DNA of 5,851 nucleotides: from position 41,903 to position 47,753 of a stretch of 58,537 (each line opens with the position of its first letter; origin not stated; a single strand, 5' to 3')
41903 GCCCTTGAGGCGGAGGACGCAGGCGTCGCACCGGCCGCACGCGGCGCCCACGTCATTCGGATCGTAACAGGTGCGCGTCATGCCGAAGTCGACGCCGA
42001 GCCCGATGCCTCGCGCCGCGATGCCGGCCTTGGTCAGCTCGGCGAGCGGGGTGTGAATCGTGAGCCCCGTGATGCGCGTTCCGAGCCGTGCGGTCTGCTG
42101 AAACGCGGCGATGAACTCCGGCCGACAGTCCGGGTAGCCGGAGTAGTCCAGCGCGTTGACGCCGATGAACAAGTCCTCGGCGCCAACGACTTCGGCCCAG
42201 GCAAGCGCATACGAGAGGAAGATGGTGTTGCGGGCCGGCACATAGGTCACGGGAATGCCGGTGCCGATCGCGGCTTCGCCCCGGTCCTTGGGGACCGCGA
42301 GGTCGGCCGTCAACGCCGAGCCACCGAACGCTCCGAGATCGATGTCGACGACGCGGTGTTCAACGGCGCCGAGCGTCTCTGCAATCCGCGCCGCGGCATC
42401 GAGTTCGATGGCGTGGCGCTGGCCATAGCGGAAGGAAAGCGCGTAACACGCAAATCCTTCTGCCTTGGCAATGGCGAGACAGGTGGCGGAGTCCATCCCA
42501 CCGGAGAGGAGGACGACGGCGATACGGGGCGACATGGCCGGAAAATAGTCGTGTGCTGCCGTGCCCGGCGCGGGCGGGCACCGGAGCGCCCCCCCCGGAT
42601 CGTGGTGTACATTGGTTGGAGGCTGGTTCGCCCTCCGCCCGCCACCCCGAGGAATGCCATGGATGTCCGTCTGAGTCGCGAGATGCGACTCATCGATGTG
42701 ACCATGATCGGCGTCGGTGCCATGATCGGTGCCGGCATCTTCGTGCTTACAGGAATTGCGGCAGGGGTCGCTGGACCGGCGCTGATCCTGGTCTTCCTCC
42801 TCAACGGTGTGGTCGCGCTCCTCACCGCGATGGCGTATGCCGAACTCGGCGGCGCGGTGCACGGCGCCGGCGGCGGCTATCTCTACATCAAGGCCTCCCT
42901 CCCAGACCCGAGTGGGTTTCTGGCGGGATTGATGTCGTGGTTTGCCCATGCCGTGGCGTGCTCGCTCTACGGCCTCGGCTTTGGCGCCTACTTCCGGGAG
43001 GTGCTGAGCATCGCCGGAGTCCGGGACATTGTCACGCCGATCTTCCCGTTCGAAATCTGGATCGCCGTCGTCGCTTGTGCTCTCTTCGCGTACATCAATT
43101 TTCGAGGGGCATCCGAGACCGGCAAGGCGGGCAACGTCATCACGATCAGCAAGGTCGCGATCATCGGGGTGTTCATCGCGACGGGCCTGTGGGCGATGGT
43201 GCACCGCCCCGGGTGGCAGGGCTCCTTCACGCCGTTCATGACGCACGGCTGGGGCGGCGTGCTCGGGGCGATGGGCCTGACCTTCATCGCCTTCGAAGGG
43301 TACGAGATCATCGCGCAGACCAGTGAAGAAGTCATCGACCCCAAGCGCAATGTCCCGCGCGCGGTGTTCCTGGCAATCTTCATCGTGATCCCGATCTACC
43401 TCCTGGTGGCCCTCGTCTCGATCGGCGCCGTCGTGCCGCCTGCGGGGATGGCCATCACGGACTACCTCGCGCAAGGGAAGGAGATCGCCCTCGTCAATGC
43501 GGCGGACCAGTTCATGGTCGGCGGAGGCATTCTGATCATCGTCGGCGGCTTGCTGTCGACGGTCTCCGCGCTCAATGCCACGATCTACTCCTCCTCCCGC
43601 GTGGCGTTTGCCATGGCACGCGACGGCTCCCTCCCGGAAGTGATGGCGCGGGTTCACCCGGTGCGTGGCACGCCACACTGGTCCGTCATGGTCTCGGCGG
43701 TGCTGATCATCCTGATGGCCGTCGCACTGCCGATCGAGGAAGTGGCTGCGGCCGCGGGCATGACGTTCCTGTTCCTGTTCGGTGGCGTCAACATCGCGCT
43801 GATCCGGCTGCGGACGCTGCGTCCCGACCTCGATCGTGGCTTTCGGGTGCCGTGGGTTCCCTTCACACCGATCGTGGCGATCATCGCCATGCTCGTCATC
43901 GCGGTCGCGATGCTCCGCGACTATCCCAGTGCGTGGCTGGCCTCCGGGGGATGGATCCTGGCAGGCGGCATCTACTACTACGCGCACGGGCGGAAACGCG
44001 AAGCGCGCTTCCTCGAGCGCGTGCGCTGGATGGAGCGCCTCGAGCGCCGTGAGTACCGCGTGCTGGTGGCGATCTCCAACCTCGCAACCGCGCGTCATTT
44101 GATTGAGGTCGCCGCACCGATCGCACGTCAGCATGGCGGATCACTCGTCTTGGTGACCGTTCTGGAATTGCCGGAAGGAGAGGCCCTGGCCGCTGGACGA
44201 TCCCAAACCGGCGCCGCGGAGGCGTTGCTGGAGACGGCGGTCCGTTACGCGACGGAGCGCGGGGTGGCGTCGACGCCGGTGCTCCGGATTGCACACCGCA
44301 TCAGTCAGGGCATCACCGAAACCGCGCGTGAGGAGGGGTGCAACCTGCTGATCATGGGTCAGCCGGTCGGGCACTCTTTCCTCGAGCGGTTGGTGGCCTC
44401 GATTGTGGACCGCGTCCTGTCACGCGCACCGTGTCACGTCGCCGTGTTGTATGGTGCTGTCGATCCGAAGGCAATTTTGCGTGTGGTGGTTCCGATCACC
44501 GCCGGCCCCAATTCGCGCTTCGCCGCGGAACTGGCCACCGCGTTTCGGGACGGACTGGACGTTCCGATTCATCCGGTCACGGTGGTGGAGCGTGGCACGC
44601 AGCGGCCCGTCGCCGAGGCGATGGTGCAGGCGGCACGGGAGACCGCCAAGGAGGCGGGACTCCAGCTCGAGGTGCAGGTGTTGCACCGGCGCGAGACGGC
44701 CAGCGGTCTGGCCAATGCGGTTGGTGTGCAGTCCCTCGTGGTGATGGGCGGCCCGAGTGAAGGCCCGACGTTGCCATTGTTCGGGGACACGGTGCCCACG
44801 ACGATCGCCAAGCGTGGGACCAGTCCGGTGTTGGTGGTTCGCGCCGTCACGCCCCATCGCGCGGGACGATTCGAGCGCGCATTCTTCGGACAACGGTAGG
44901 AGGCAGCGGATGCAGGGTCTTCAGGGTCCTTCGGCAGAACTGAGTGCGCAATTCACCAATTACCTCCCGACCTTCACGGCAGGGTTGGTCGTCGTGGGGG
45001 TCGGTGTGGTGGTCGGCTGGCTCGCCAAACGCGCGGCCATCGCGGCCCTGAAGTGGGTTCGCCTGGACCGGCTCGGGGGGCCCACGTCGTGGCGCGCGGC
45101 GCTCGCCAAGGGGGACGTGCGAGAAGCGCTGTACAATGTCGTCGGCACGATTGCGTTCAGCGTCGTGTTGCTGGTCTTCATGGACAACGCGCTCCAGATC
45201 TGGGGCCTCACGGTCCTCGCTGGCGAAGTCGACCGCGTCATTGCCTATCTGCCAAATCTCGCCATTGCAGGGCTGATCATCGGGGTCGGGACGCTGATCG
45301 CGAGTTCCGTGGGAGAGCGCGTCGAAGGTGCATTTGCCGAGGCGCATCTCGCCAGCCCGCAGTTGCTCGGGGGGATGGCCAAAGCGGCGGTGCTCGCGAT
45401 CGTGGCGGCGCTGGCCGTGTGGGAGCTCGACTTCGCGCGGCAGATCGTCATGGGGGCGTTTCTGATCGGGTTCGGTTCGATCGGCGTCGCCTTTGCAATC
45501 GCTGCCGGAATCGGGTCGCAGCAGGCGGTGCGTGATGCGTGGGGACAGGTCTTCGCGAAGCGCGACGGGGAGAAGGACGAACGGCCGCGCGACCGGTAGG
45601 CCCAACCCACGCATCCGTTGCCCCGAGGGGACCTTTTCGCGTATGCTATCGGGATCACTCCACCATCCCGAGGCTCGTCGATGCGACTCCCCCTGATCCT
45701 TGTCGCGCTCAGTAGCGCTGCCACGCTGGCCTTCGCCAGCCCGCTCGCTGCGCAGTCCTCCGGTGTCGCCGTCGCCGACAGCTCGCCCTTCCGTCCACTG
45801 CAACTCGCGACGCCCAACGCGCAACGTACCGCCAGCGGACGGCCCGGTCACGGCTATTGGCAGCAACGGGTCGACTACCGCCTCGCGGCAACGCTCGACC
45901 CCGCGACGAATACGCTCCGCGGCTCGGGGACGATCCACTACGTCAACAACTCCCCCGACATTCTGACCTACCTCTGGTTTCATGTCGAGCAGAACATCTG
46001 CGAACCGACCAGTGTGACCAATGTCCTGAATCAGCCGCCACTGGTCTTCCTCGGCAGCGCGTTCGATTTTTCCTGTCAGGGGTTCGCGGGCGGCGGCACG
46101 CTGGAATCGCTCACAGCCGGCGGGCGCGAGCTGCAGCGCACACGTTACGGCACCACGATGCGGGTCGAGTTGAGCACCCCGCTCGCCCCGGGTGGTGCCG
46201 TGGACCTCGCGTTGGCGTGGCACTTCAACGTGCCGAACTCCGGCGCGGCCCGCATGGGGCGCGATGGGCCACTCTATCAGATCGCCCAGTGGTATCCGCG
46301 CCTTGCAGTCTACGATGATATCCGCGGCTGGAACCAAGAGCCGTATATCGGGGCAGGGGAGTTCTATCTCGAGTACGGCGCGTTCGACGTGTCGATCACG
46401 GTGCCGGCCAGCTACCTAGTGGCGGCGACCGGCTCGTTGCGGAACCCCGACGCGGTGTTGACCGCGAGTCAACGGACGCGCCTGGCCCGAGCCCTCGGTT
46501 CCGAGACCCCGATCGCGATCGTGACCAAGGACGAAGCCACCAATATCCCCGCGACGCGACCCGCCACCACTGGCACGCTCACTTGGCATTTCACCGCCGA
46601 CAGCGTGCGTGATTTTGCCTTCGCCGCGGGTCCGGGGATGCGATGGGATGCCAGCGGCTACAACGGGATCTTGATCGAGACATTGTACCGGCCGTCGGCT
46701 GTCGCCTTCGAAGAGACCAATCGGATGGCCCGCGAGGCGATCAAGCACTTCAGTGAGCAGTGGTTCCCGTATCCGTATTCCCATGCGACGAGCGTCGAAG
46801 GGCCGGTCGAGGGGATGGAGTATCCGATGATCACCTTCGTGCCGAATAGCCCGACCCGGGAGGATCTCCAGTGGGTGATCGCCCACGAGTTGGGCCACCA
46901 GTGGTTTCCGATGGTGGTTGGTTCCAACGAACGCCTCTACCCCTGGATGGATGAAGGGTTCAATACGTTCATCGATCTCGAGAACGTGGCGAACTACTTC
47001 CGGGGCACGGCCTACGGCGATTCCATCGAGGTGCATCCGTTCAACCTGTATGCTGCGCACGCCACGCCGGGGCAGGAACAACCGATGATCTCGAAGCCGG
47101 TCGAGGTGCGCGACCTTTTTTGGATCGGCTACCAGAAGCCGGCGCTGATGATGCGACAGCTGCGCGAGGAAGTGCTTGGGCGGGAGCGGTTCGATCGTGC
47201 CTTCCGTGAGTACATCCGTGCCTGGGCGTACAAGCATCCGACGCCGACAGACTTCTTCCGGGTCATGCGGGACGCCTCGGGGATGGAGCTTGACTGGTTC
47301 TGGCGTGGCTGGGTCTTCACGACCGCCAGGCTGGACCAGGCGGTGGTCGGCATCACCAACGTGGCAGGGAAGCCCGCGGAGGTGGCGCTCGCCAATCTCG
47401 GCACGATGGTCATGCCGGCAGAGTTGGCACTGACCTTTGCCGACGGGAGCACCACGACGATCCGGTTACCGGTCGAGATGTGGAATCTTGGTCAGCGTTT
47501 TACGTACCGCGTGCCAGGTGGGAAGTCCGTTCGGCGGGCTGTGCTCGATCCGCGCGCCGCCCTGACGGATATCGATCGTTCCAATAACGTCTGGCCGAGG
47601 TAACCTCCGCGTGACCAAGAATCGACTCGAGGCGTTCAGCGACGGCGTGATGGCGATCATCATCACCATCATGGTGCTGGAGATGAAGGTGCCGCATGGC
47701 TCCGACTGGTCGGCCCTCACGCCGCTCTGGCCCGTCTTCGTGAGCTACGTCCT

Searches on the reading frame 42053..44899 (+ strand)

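Call 46: search_protein_families(library=pfam, proteins=[window:42053-44899:+], max_evalue=0.00001)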
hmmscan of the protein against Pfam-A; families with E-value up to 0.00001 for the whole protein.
window:42053-44899:+ (948 aa): 3 families
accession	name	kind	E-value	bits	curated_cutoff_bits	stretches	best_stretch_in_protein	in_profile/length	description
PF13520.12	AA_permease_2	-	2.9e-47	162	27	1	213-617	3-404/427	Amino acid permease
PF00324.27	AA_permease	-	7e-41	140.8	24.6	1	215-632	1-432/470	Amino acid permease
PF00582.32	Usp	-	2.2e-19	70.8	24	1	669-798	4-139/141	Universal stress protein family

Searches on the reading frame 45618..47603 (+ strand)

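Call 46: search_protein_families(library=pfam, proteins=[window:45618-47603:+], max_evalue=0.00001)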
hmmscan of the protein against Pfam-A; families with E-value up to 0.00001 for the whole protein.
window:45618-47603:+ (661 aa): 1 family
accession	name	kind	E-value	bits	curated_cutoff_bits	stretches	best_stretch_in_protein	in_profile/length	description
PF01433.26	Peptidase_M1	-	4.5e-18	66.1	27.7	1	413-565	63-218/218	Peptidase family M1 domain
